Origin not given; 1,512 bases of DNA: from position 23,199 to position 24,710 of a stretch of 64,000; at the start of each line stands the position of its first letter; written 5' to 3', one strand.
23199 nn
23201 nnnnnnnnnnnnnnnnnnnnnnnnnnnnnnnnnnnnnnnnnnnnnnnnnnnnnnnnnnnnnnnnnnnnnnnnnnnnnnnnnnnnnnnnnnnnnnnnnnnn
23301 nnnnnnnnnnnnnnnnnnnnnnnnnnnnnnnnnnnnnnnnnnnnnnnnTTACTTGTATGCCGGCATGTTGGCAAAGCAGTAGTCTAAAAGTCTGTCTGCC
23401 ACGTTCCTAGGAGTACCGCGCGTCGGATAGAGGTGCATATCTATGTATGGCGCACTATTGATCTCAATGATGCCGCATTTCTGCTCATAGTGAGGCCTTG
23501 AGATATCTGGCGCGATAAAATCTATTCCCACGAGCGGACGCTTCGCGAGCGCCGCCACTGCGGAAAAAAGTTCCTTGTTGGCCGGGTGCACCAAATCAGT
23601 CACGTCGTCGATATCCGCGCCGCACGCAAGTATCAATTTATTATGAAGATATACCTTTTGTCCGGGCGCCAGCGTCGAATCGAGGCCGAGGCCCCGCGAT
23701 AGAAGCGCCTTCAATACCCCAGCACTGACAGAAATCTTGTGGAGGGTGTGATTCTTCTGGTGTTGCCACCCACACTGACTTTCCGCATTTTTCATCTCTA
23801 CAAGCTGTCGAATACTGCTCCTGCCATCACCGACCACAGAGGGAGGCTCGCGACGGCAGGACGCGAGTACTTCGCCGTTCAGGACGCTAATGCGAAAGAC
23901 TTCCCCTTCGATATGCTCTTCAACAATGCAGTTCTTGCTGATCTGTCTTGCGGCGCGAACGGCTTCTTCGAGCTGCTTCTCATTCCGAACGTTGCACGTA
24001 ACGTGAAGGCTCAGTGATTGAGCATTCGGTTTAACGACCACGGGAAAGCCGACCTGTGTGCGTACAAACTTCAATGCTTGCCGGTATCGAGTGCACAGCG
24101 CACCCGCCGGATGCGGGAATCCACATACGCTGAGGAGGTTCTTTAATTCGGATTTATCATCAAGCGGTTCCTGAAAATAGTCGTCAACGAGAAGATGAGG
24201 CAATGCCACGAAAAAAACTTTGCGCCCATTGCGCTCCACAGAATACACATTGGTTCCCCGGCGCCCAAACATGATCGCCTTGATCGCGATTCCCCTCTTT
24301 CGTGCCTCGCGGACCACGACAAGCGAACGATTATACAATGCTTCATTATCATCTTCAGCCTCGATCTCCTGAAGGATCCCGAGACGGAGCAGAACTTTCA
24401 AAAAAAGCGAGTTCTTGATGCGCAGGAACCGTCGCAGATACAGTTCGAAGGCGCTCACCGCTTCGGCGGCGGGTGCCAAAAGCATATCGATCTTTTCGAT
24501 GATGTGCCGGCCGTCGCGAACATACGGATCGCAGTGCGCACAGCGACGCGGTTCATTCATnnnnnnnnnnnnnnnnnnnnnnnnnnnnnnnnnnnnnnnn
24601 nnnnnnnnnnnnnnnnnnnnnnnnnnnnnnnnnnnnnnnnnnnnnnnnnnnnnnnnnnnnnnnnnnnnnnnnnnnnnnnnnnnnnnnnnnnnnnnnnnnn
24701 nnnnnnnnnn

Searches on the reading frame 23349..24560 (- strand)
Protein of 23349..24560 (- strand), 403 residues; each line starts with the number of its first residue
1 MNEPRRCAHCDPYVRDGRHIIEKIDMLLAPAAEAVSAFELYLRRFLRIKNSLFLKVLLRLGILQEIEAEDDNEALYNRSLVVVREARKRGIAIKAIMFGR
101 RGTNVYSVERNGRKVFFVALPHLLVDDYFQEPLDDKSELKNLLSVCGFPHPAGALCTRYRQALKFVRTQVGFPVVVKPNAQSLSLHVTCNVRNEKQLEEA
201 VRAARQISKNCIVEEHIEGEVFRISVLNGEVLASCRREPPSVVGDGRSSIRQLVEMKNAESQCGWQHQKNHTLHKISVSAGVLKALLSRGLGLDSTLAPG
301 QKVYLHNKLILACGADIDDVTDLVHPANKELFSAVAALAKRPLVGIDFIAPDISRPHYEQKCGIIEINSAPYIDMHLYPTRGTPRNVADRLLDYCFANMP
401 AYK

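Call 3: search_protein_families(library=pfam, proteins=[window:23349-24560:-], max_evalue=0.01)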
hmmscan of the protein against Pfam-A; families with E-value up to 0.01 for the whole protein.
window:23349-24560:- (403 aa): 5 families
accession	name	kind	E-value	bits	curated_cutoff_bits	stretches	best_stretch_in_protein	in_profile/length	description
PF07478.18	Dala_Dala_lig_C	-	5.7e-10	39.5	24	1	162-230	27-94/204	D-ala D-ala ligase C-terminus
PF08443.16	RimK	-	9.2e-06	25.8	21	1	134-238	2-106/188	RimK-like ATP-grasp domain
PF13535.11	ATP-grasp_4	-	0.00013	22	27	1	171-222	2-66/160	ATP-grasp domain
PF02222.28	ATP-grasp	-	0.00044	20.4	27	1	160-218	19-77/179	ATP-grasp domain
PF02655.19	ATP-grasp_3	-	0.0031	18.1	23.2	0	134-229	2-81/160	ATP-grasp domain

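Call 4: search_protein_families(library=ncbifam, proteins=[window:23349-24560:-], max_evalue=0.01)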
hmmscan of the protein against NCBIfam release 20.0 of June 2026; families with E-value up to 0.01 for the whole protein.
window:23349-24560:- (403 aa): 32 families (the best 25 are shown)
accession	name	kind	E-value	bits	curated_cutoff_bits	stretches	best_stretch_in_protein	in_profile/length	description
TIGR02068.2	cya_phycin_syn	equivalog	1.3e-65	222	850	1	134-398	212-473/862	cyanophycin synthetase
NF010623.0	PRK14016.1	subfamily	1.1e-64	219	877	1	135-398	214-474/871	cyanophycin synthetase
NF002688.0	PRK02471.1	equivalog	2.1e-45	155.3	425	1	133-399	487-755/756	bifunctional glutamate--cysteine ligase GshA/glutathione synthetase GshB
TIGR03103.1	trio_acet_GNAT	equivalog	2.5e-33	115.4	569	1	74-397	239-542/547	N-acetylglutaminylglutamine synthetase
TIGR01435.1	glu_cys_lig_rel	equivalog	4.7e-26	91.2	656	1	133-391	467-715/719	bifunctional glutamate--cysteine ligase/glutathione synthetase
NF002378.0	PRK01372.1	subfamily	2.6e-12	46.1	243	1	135-239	100-201/305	D-alanine--D-alanine ligase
TIGR01205.1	D_ala_D_alaTIGR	subfamily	3.7e-11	42.6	245.65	1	135-236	106-211/318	D-alanine--D-alanine ligase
NF002528.0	PRK01966.1-4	subfamily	2.2e-07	30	262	1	135-233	141-247/366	D-alanine--D-alanine ligase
NF002527.0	PRK01966.1-3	equivalog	4.1e-07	29.5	310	1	136-229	119-215/332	D-alanine--D-alanine ligase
NF000091.3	D_ala_D_ser_VanG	exception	2.2e-06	26.8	495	1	135-226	135-227/344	D-alanine--D-serine ligase VanG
NF002525.0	PRK01966.1-1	equivalog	6.8e-06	25.3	457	1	160-229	168-236/364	D-alanine--D-alanine ligase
NF002526.0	PRK01966.1-2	equivalog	9.2e-06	24.8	449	1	161-228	167-233/362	D-alanine--D-alanine ligase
NF009402.0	PRK12767.1-1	equivalog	7.3e-05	21.7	218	1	134-234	114-215/329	carbamoyl phosphate synthase-like protein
TIGR00768.1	rimK_fam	subfamily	7.5e-05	22.2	143.4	1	134-237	86-193/276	RimK family alpha-L-glutamate ligase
NF000207.3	D_ala_D_ser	equivalog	0.00021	20.6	520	1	164-231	163-228/342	D-alanine--D-serine ligase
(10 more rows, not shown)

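Call 5: find_homologous_proteins(query=window:23349-24560:-)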
Query window:23349-24560:- (403 aa): 129 proteins with E <= 0.001 among 8000 candidates; the best 120 are listed.
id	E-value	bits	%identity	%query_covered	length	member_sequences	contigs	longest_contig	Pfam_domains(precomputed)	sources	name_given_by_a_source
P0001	1.3e-269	911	100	100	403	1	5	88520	PF08443.17,PF07478.19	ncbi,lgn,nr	ncbi:hypothetical protein HYW59_03855 [Candidatus Kaiserbacteria bacterium]|nr:hypothetical protein 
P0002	7.5e-160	550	61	99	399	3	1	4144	PF07478.19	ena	-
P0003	5.3e-157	541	61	99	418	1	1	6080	-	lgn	-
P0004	1.4e-128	447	52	97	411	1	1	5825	PF08443.17,PF02655.20,PF07478.19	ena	-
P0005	4.1e-128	446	53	96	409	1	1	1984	PF02655.20,PF07478.19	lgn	-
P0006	7.7e-127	442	52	97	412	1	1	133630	PF08443.17,PF07478.19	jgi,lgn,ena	-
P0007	9.4e-126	438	52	96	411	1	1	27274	-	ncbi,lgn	-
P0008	2.6e-124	433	52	96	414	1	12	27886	PF08443.17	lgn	-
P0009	1.0e-123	431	53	94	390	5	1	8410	PF02655.20,PF07478.19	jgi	-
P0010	1.8e-123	430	50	97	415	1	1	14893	PF08443.17,PF02655.20,PF07478.19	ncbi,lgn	-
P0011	4.2e-123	429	52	100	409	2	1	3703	PF08443.17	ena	-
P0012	1.6e-122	427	52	97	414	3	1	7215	PF08443.17,PF07478.19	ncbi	-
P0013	1.2e-121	424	51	98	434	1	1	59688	-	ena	-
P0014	4.0e-121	423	50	96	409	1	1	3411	PF08443.17,PF02655.20,PF07478.19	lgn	-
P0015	2.0e-118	414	50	97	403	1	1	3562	-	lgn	-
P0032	1.5e-107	378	48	97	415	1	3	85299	-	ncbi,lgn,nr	ncbi:hypothetical protein HY415_02465 [Candidatus Kaiserbacteria bacterium]|nr:hypothetical protein 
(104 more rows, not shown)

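Call 9: find_related_loci(query=A1, collection=genome_contigs, flank=6000)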
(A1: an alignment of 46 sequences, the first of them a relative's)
Query A1 (403 aa) in genome_contigs; peptide patterns used: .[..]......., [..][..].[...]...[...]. (x = any residue, [..] = any of these).
93 stretches matched a pattern; 45 encode a relative of the query (tblastn E <= 1e-3); 45 distinct loci.
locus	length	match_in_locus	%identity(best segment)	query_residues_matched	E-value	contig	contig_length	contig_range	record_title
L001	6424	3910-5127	49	1-394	5e-123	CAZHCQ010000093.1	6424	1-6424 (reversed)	MAG TPA_asm: uncultured Gammaproteobacteria bacterium isolate binchicken_co203_505 genome assembly, contig: k141_1036095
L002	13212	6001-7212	47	3-398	3e-119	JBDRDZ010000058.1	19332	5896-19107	MAG: Patescibacteria group bacterium isolate MEGAHIT-group-1.29 k141_13663065, whole genome shotgun sequence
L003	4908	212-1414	48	7-398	3e-115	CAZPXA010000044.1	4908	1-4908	MAG TPA_asm: uncultured Candidatus Saccharibacteria bacterium isolate binchicken_co134_412 genome assembly, contig: NODE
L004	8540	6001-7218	46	7-403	2e-110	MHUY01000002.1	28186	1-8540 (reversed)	MAG: Candidatus Yonathbacteria bacterium RIFOXYC2_FULL_47_9 rifoxyc2_full_scaffold_1129, whole genome shotgun sequence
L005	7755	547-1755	45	1-397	6e-110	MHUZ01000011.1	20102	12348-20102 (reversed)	MAG: Candidatus Yonathbacteria bacterium RIFOXYD1_FULL_52_36 rifoxyd1_full_scaffold_1532, whole genome shotgun sequence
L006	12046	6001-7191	42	3-395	5e-99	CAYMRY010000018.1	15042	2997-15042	MAG TPA_asm: uncultured Candidatus Saccharibacteria bacterium isolate SRP150892_co2_47 genome assembly, contig: NODE_571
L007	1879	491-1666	44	6-393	5e-101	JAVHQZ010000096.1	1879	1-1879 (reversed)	MAG: Candidatus Paceibacterota bacterium isolate WB01no18_49_12 NODE_47321_length_1879_cov_5.492325, whole genome shotgu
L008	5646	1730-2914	41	5-397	8e-93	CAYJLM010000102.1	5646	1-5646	MAG TPA_asm: uncultured Gammaproteobacteria bacterium isolate ERP124720_co1_154 genome assembly, contig: NODE_15708_leng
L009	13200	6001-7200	38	6-397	2e-92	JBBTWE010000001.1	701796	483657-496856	MAG: Patescibacteria group bacterium isolate H43-bin012_1 H43_bin012_1_000000000001, whole genome shotgun sequence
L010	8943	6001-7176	43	5-394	4e-92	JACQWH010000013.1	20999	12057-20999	MAG: Candidatus Uhrbacteria bacterium isolate NC_groundwater_1484_Ag_S-0.65um_49_37 S_p65_S5_coassembly_k141_1136533, wh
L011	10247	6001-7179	37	2-393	9e-85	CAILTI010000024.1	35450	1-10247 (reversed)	uncultured bacterium isolate MJ-time_bin-2460 genome assembly, contig: bin-2460:24/60, whole genome shotgun sequence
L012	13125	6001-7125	38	5-393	4e-75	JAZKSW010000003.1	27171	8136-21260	MAG: Candidatus Paceibacterota bacterium isolate NA-5cm_bin.13 NODE_461_length_27171_cov_7.536362, whole genome shotgun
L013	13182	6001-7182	38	1-393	1e-74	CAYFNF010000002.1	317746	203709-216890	MAG TPA_asm: uncultured Gammaproteobacteria bacterium isolate ERP019367_co2_140 genome assembly, contig: NODE_24_length_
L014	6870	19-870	45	113-397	1e-72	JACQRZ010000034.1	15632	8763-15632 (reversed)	MAG: Candidatus Uhrbacteria bacterium isolate NC_groundwater_1372_Ag_S-0.2um_44_36 S_p2_S4_coassembly_k141_2042242, whol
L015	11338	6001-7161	36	7-393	1e-71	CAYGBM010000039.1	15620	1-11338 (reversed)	MAG TPA_asm: uncultured Candidatus Saccharibacteria bacterium isolate ERP108616_co1_44 genome assembly, contig: k119_934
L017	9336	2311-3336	39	51-393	1e-71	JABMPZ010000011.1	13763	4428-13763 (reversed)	MAG: Parcubacteria group bacterium isolate bin.460 k141_761493, whole genome shotgun sequence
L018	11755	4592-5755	34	7-388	1e-70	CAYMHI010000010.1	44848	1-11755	MAG TPA_asm: uncultured Candidatus Saccharibacteria bacterium isolate SRP342105_co2_402 genome assembly, contig: NODE_75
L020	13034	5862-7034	34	7-399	2e-69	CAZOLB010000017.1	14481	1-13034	MAG TPA_asm: uncultured Gammaproteobacteria bacterium isolate SRP098346_co1_19 genome assembly, contig: NODE_4687_length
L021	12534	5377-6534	35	5-403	6e-69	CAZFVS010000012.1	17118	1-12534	MAG TPA_asm: uncultured Gammaproteobacteria bacterium isolate SRP269290_co2_8 genome assembly, contig: NODE_3600_length_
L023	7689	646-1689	39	42-388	4e-68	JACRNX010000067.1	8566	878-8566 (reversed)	MAG: Candidatus Falkowbacteria bacterium isolate NC_groundwater_1946_Pr3_S-0.2um_44_7 scaffold_908817, whole genome shot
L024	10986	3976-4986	37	53-393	1e-67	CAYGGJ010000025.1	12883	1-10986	MAG TPA_asm: uncultured Gammaproteobacteria bacterium isolate ERP113451_co1_192 genome assembly, contig: NODE_5792_lengt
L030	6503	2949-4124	34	5-396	5e-60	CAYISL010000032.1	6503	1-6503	MAG TPA_asm: uncultured Candidatus Saccharibacteria bacterium isolate ERP119705_co5_503 genome assembly, contig: NODE_16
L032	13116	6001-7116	34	35-392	8e-59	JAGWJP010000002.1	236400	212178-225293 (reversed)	MAG: Patescibacteria group bacterium isolate REEB140 contig-150_22, whole genome shotgun sequence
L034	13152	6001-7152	33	6-391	1e-58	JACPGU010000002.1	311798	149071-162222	MAG: Candidatus Microgenomates bacterium isolate NC_groundwater_396_Ag_B-0.1um_42_16 GD18-4_B1_scaffold_254301, whole ge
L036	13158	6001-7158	34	5-393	3e-58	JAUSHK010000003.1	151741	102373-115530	MAG: Candidatus Jorgensenbacteria bacterium isolate E14_metabat.bin.188 E14_k141_1061431, whole genome shotgun sequence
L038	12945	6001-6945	36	78-388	1e-55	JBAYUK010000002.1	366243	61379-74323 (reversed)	MAG: Patescibacteria group bacterium isolate SO_2016_LW3_33 scaffold00018_LW162_2016, whole genome shotgun sequence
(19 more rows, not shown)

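Call 15: search_protein_families(library=pfam, alignment_id=A2, max_evalue=0.0001)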
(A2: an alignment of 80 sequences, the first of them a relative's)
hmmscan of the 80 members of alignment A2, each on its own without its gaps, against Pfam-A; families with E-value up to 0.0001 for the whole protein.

A. member 1, L001:793-3846:- (1017 aa): 8 families
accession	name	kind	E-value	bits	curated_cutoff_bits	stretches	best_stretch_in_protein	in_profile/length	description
PF00580.27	UvrD-helicase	-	1.1e-77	261.8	23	1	24-312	1-271/271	UvrD/REP helicase N-terminal domain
PF13361.12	UvrD_C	-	1.8e-47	162.9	25.6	1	317-701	1-349/350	UvrD-like helicase C-terminal domain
PF12705.13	PDDEXK_1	-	3.8e-38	132.3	22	1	756-1012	1-247/247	PD-(D/E)XK nuclease superfamily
PF13245.12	AAA_19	-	5.1e-22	78.9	25.1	1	28-297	1-134/134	AAA domain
PF13538.12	UvrD_C_2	-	1.3e-09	38.2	27.4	0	672-696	26-50/52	UvrD-like helicase C-terminal domain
PF13604.12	AAA_30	-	4.1e-08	33.6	27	0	24-88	2-66/191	AAA domain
PF01930.23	Cas_Cas4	-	9.7e-06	26.2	22.7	1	899-1011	53-158/160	Domain of unknown function DUF83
PF21445.3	ADDB_N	-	6e-05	22.8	26.6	0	41-286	2-230/290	ADDB, N-terminal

B. families by the number of members that match (of 80 scanned): 78 families (the first 25 are shown)
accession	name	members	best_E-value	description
PF00004.35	AAA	4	1.8e-44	ATPase family associated with various cellular activities (AAA)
PF07728.20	AAA_5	4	8.4e-07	AAA domain (dynein-related subfamily)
PF13245.12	AAA_19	3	5.1e-22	AAA domain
PF01434.24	Peptidase_M41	2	1.7e-65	Peptidase family M41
PF02096.25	60KD_IMP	2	5.3e-50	60Kd inner membrane protein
PF13177.12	DNA_pol3_delta2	2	1.2e-46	DNA polymerase III, delta subunit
PF10432.14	bact-PGI_C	2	5.6e-41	Bacterial phospho-glucose isomerase C-terminal SIS domain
PF00675.25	Peptidase_M16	2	1.1e-39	Insulinase (Peptidase family M16)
PF05193.26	Peptidase_M16_C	2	2e-34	Peptidase M16 inactive domain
PF04138.20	GtrA_DPMS_TM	2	2.2e-22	GtrA/DPMS, transmembrane domain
PF01649.23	Ribosomal_S20p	2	3.5e-18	Ribosomal protein S20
PF00924.24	MS_channel_2nd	2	7.2e-16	Mechanosensitive ion channel, beta-domain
PF00753.33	Lactamase_B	2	2.4e-15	Metallo-beta-lactamase superfamily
PF17862.7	AAA_lid_3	2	3.3e-15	AAA+ lid domain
PF22608.2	DNAX_ATPase_lid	2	6.6e-13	DNA polymerase III clamp loader subunit, ATPase lid domain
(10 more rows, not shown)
